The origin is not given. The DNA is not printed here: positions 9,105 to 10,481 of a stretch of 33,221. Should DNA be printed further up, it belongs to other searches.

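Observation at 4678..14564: Orphan hybrid locus: minimal NRPS with glycosyltransferases, a methyltransferase and a carbamoyltransferase, but no release domain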

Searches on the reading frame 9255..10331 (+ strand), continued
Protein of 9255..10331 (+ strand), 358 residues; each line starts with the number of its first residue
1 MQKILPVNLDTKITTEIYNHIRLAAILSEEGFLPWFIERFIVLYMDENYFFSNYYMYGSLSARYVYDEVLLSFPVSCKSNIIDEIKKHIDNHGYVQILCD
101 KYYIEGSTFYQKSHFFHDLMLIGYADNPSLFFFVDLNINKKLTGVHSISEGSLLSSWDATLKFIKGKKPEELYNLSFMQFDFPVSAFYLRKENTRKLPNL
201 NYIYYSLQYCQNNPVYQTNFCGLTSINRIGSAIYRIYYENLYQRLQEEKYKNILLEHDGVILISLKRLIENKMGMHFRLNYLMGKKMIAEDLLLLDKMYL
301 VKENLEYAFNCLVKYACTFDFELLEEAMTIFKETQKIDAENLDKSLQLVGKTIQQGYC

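Call 39: search_solved_structures(query=A2, max_evalue=10, show_alignments=2)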
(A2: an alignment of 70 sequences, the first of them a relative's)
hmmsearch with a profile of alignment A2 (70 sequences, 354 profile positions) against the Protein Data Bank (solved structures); distinct sequences matched with E-value up to 10: 7.
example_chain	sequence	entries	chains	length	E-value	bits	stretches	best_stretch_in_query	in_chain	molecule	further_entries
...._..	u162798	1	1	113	0.049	15.8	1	167-205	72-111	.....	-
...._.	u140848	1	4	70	0.31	13.2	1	285-341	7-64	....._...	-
6nz1_A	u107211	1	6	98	0.37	12.9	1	242-303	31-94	Design construct XXA_GVDQ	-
9c7z_A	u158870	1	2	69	0.65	12.1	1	286-347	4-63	HALC3_919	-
9r1k_A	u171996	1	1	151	1.1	11.3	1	287-343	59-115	sc-apCC-4-A7F-1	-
9lns_A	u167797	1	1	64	3.7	9.6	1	298-336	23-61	dAIT17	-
8oyx_A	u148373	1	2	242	8.7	8.4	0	267-342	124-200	De novo designed soluble GPCR-like protein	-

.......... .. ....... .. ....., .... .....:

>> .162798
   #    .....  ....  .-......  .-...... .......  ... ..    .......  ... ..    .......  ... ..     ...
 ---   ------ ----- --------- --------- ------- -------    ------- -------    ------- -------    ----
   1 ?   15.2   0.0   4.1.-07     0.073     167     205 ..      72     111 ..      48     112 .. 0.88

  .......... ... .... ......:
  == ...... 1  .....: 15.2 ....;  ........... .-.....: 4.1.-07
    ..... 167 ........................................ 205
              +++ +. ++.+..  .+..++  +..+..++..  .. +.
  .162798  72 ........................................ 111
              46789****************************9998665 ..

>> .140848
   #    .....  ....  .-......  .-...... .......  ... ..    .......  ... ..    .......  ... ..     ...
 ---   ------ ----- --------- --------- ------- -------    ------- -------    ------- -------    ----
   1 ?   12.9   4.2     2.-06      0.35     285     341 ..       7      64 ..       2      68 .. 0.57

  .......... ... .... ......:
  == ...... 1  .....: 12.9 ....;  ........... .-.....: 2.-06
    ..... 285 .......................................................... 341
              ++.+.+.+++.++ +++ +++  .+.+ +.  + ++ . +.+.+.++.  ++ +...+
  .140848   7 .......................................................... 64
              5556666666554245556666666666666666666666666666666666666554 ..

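Call 46: predict_structure(alignment_id=A2)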
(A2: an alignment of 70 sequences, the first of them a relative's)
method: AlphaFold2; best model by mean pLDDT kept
length: 358 residues; sequences in the alignment: 70
mean_pLDDT: 95.1   pTM: 0.92
mean pLDDT of the five models: 95.1, 95.1, 95.0, 94.7, 94.0
residues with pLDDT >= 90: 310; 70-90: 48; 50-70: 0; < 50: 0
segments of 3 or more residues with pLDDT < 50: none
pLDDT, mean of each block of 10 residues (from residue 1): 97 95 98 98 95 90 94 92 98 98 98 97 97 97 97 98 93 79 96 97 98 87 90 97 92 82 97 98 98 98 98 96 98 98 98 94
secondary structure, 60 per line:
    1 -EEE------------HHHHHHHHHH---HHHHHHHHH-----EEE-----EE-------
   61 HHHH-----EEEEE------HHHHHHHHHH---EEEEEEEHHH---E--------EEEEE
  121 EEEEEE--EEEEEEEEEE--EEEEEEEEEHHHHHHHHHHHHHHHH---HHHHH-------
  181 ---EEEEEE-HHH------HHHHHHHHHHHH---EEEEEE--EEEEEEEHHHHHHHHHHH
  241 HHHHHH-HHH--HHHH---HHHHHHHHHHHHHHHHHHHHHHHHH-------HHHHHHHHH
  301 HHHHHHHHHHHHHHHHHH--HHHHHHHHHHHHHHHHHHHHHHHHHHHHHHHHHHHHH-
elements in order: E2-4 H17-26 H30-38 E44-46 H61-64 E70-74 H81-90 E94-100 E116-126 E129-138 E141-149 H150-165 H169-173 E184-189 H200-211 E215-220 E223-229 H230-246 H253-256 H260-284 H292-318 H321-357

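Call 49: fold_search(model_id=the predicted structure, library=pdb)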
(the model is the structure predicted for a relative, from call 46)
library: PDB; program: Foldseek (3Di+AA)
matches with E <= 10: 248; with E <= 0.001: 16
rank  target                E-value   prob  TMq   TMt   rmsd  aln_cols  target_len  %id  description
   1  7yn2_A                1.2e-06  1.00  0.57  0.59   6.4       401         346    9  Crystal structure of CcbD with methylthiolincosamide (released 2023-08-02)
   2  7yn2_B                1.2e-06  1.00  0.58  0.59   6.8       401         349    8  Crystal structure of CcbD with methylthiolincosamide (released 2023-08-02)
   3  7yn1_A                5.1e-06  1.00  0.57  0.58   6.8       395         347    9  Crystal structure of selenomethionine labeled CcbD (released 2023-08-02)
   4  9dks_A                5.3e-06  1.00  0.58  0.60   6.5       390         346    9  Crystal structure of CcbD C19S mutant complexed with single PCP domain of CcbZ (released 2025-09-17)
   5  8gs1_D                5.6e-06  1.00  0.44  0.46   7.4       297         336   11  Crystal structure of AziU2-U3 complex from Streptomyces sahachiroi NRRL2485 (released 2023-09-06)
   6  7yn1_B                6.1e-06  1.00  0.52  0.54   5.5       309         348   11  Crystal structure of selenomethionine labeled CcbD (released 2023-08-02)
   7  9qvo                  6.1e-06  1.00  0.45  0.50   8.0       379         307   10  Crystal structure of the CtaG_H128A variant from Ruminiclostridium cellulolyticum (P2(1)-small) (released 2025-10-01)
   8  9dkr_B                6.8e-06  1.00  0.58  0.59   6.4       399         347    9  Crystal structure of CcbD complexed with PCP domain of CcbZ (released 2025-10-01)
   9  9qvj_A                8.2e-06  1.00  0.48  0.54   7.3       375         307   12  Crystal structure of CtaG from Ruminiclostridium cellulolyticum (P2(1)-medium) (released 2025-10-01)
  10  9quz                  1.2e-05  1.00  0.44  0.49   8.2       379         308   11  Crystal structure of CtaG from Ruminiclostridium cellulolyticum (P2(1)-small) (released 2025-10-01)
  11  8gs1_B                1.3e-05  1.00  0.38  0.40   8.5       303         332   10  Crystal structure of AziU2-U3 complex from Streptomyces sahachiroi NRRL2485 (released 2023-09-06)
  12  9dks_B                1.3e-05  1.00  0.57  0.58   9.1       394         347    9  Crystal structure of CcbD C19S mutant complexed with single PCP domain of CcbZ (released 2025-09-17)
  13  7wuw_C                1.5e-05  1.00  0.42  0.44   7.9       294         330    8  Crystal structure of AziU3/U2 from Streptomyces sahachiroi (released 2022-09-07)
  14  9qvs                  1.6e-05  1.00  0.51  0.58   6.9       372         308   11  Crystal structure of the CtaG_D144N variant from Ruminiclostridium cellulolyticum (P2(1)-small) (released 2025-10-01)
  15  9qvp_A                3.0e-05  1.00  0.47  0.53   7.4       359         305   12  Crystal structure of the CtaG_H128A variant from Ruminiclostridium cellulolyticum (P2(1)2(1)2(1)-medium) (released 2025-10-01)
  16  9dkr_A                4.5e-05  1.00  0.51  0.53   5.7       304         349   11  Crystal structure of CcbD complexed with PCP domain of CcbZ (released 2025-10-01)
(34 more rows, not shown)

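Call 54: find_encoding_contigs(protein=P0131, flank=10000)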
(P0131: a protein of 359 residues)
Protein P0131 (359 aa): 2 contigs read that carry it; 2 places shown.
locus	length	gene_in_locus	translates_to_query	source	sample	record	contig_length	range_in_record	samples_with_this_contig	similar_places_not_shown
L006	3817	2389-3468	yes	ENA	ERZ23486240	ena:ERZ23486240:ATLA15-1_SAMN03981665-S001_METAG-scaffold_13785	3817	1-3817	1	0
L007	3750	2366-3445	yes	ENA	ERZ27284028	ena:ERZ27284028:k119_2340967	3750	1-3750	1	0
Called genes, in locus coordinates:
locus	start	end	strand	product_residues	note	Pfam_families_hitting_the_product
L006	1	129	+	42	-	?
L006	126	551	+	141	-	PF00072:Response_reg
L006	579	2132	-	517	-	PF13541:ChlI, PF01078:Mg_chelatase, PF07728:AAA_5 (faint), PF00493:MCM (weak), PF13335:Mg_chelatase_C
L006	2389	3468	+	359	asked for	-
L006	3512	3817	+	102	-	?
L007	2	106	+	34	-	?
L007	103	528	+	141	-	PF00072:Response_reg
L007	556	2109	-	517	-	PF13541:ChlI, PF01078:Mg_chelatase, PF07728:AAA_5 (faint), PF00493:MCM (weak), PF13335:Mg_chelatase_C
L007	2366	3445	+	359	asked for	-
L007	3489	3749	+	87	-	?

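Call 55: find_encoding_contigs(protein=P0135, flank=10000)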
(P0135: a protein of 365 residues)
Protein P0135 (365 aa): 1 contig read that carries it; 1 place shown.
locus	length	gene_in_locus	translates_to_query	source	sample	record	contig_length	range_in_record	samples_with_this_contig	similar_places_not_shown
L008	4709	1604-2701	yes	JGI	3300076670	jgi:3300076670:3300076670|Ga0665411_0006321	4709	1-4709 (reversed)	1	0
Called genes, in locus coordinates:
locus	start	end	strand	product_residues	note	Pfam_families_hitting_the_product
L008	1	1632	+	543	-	?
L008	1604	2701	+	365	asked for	-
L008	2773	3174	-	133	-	PF12843:QSregVF_b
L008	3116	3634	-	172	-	-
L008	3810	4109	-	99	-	-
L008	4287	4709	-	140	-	?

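Call 56: search_protein_families(library=pfam, proteins=[L006:3512-3817:+, L008:1-1632:+, L005:1302-1892:+, L001:1281-1745:+, L008:3116-3634:-, L008:3810-4109:-], max_evalue=0.01)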
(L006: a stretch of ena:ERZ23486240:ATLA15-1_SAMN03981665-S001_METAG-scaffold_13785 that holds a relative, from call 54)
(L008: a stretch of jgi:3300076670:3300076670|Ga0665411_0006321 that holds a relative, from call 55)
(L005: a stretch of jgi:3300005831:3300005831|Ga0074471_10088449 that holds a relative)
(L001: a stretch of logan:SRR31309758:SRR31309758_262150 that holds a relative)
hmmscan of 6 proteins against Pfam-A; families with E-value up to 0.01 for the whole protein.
L006:3512-3817:+ (102 aa): 0 families

L008:1-1632:+ (543 aa): 3 families
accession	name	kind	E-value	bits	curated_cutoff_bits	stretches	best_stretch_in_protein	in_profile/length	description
PF00501.34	AMP-binding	-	1.3e-52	179.3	29.9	1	51-263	159-384/384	AMP-binding enzyme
PF13193.12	AMP-binding_C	-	4.6e-10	40.7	24.5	1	317-400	1-76/76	AMP-binding enzyme C-terminal domain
PF00550.31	PP-binding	-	7.2e-08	33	20.8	1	473-525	17-67/67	Phosphopantetheine attachment site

L005:1302-1892:+ (197 aa): 1 family
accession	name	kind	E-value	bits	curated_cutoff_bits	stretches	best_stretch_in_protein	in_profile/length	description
PF00668.25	Condensation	-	0.0091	15.2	30.6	0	14-66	226-278/456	Condensation domain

L001:1281-1745:+ (155 aa): 0 families

L008:3116-3634:- (172 aa): 0 families

L008:3810-4109:- (99 aa): 0 families

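Call 61: find_related_loci(query=A3, collection=metagenome_contigs, flank=10000)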
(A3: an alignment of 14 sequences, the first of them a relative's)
Query A3 (358 aa) in metagenome_contigs; peptide patterns used: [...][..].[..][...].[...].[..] (x = any residue, [..] = any of these).
224 stretches matched a pattern; 1 encode a relative of the query (tblastn E <= 1e-3); 1 distinct loci.
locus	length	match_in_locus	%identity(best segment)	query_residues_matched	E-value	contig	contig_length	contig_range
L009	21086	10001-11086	26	1-357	6e-23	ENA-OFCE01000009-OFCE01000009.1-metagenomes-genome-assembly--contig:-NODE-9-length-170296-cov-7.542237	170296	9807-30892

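Call 62: find_related_loci(query=A3, collection=genome_contigs, flank=10000)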
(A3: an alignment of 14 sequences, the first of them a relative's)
Query A3 (358 aa) in genome_contigs; peptide patterns used: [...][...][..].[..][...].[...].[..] (x = any residue, [..] = any of these).
39 stretches matched a pattern, but none encodes a relative of the query by tblastn (E <= 1e-3).

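Call 64: search_protein_families(library=pfam, proteins=[L009:2067-3530:+, L009:3554-5266:+, L009:7559-8674:+, L009:8671-9756:+, L009:9998-11098:+, L009:11146-12531:+, L009:12541-13614:+, L009:13624-14562:+, L009:14579-15787:+, L009:15916-16563:+], max_evalue=0.001)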
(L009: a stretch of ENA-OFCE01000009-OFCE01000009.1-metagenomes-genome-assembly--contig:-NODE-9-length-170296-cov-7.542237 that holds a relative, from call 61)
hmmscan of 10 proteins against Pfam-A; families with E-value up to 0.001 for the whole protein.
L009:2067-3530:+ (487 aa): 2 families
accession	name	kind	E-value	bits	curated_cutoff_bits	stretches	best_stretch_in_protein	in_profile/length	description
PF00749.27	tRNA-synt_1c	-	8.3e-107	357.2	23.4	1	4-321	1-314/314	tRNA synthetases class I (E and Q), catalytic domain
PF19269.4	Anticodon_2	-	1.7e-42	145.6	23.6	1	334-479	1-141/141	Anticodon binding domain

L009:3554-5266:+ (570 aa): 3 families
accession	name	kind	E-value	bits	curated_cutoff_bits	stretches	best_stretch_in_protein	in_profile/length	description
PF00749.27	tRNA-synt_1c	-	1.2e-113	379.6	23.4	1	37-347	1-313/314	tRNA synthetases class I (E and Q), catalytic domain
PF03950.23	tRNA-synt_1c_C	-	6.3e-30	103.7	23.9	1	350-451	1-91/91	tRNA synthetases class I (E and Q), anti-codon binding domain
PF20974.2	tRNA-synt_1c_C2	-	1.4e-24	87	23.9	1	468-542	1-69/69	tRNA synthetases class I (E and Q), anti-codon binding domain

L009:7559-8674:+ (371 aa): 4 families
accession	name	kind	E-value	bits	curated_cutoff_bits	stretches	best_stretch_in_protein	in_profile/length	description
PF01761.26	DHQ_synthase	-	2.2e-47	159.9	24.2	1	71-183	2-114/115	3-dehydroquinate synthase N-terminal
PF24621.2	DHQS_C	-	1.2e-41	142.4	27.6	1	185-326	1-143/144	3-dehydroquinate synthase C-terminal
PF13685.12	Fe-ADH_2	-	7.1e-08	33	28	1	30-135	12-108/149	Iron-containing alcohol dehydrogenase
PF00465.25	Fe-ADH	-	7.7e-06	26.1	31.3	1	32-134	14-130/168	Iron-containing alcohol dehydrogenase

L009:8671-9756:+ (361 aa): 3 families
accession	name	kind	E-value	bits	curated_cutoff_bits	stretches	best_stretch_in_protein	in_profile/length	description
PF00793.26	DAHP_synth_1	-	1.5e-76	257.4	25.5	1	113-344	15-259/270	DAHP synthetase I family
PF03102.20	NeuB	-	6.8e-07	29.4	22.1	1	162-256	53-147/241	NeuB family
PF01817.26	CM_2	-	7.8e-05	23.3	27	1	9-79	3-75/80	Chorismate mutase type II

L009:9998-11098:+ (366 aa): 0 families

L009:11146-12531:+ (461 aa): 2 families
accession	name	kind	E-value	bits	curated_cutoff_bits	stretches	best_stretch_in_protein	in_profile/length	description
PF00501.34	AMP-binding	-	4.7e-58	197.3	29.9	1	11-333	5-384/384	AMP-binding enzyme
PF13193.12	AMP-binding_C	-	6.8e-14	53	24.5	1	381-454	1-76/76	AMP-binding enzyme C-terminal domain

L009:12541-13614:+ (357 aa): 3 families
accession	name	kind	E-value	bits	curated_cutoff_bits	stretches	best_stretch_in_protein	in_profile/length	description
PF01408.29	GFO_IDH_MocA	-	9.7e-25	88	24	1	7-123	1-117/120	Oxidoreductase family, NAD-binding Rossmann fold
PF22725.1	GFO_IDH_MocA_C3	-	1.6e-15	57.6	27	1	136-276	3-123/124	GFO/IDH/MocA C-terminal domain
PF02894.22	GFO_IDH_MocA_C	-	7.7e-10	39.4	22.9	1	140-357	3-210/218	Oxidoreductase family, C-terminal alpha/beta domain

L009:13624-14562:+ (312 aa): 1 family
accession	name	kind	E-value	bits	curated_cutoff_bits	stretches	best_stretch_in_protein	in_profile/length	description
PF00480.26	ROK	-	5.6e-66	223.5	22.9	1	6-303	2-291/294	ROK family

L009:14579-15787:+ (402 aa): 5 families
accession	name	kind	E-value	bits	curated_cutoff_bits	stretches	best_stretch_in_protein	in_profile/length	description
PF01041.23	DegT_DnrJ_EryC1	-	5.3e-118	394.8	19.8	1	25-383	5-351/360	DegT/DnrJ/EryC1/StrS aminotransferase family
PF00155.27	Aminotran_1_2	-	6.3e-11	42.5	19.7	1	67-174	71-192/361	Aminotransferase class I and II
PF01212.27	Beta_elim_lyase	-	5.4e-06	26.4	27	1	47-297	33-282/288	Beta-eliminating lyase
PF01053.26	Cys_Met_Meta_PP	-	7.3e-06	25.2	27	1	40-181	46-187/381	Cys/Met metabolism PLP-dependent enzyme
PF00266.25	Aminotran_5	-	0.00032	20.2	21.5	1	67-172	67-180/371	Aminotransferase class-V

L009:15916-16563:+ (215 aa): 5 families
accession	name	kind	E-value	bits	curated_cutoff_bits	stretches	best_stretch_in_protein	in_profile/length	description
PF13419.12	HAD_2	-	2.4e-37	129.2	23.8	1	5-178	1-178/178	Haloacid dehalogenase-like hydrolase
PF00702.32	Hydrolase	-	1.7e-25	91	26.4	1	3-172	2-191/191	haloacid dehalogenase-like hydrolase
PF13242.12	Hydrolase_like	-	9.3e-13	48.3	22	1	135-202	4-74/75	HAD-hyrolase-like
PF12710.13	HAD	-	8.1e-08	33.4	27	1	5-169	1-189/189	haloacid dehalogenase-like hydrolase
PF08282.18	Hydrolase_3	-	7.5e-07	29.6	20.9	0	79-122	15-58/255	haloacid dehalogenase-like hydrolase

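Call 84: search_dna_similar(query=P0001, collection=plasmids, mode=protein, max_evalue=0.001, max_rows=10)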
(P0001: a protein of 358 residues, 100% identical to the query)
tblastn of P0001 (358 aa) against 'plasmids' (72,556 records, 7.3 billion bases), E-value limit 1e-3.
No match.

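Call 90: find_encoding_contigs(protein=P0208, flank=10000, max_places=3)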
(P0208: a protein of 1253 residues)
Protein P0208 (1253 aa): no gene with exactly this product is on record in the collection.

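Call 91: find_encoding_contigs(protein=P0132, flank=10000, max_places=3)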
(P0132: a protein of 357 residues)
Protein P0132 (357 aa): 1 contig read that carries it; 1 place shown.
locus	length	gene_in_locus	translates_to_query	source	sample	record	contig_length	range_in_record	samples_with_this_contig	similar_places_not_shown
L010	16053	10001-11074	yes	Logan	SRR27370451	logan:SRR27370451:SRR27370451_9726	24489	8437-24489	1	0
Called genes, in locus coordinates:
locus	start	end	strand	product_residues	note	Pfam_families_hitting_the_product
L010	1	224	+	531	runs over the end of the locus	PF00501:AMP-binding, PF23562:AMP-binding_C_3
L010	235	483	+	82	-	-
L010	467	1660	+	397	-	PF00248:Aldo_ket_red, PF13187:Fer4_9 (faint)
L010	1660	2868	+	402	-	PF13353:Fer4_12 (faint), PF04055:Radical_SAM, PF13186:SPASM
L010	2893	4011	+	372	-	PF06925:MGDG_synth, PF04101:Glyco_tran_28_C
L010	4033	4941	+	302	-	PF04909:Amidohydro_2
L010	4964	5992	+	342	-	PF14399:BtrH_N (weak)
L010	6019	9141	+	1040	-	PF00144:Beta-lactamase, PF00005:ABC_tran, PF13304:AAA_21 (faint)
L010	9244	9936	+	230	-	PF00975:Thioesterase, PF12146:Hydrolase_4 (weak), PF12697:Abhydrolase_6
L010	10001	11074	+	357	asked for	-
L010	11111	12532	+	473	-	PF00668:Condensation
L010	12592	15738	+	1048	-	PF00668:Condensation, PF00501:AMP-binding, PF13193:AMP-binding_C (weak), PF00550:PP-binding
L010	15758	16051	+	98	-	?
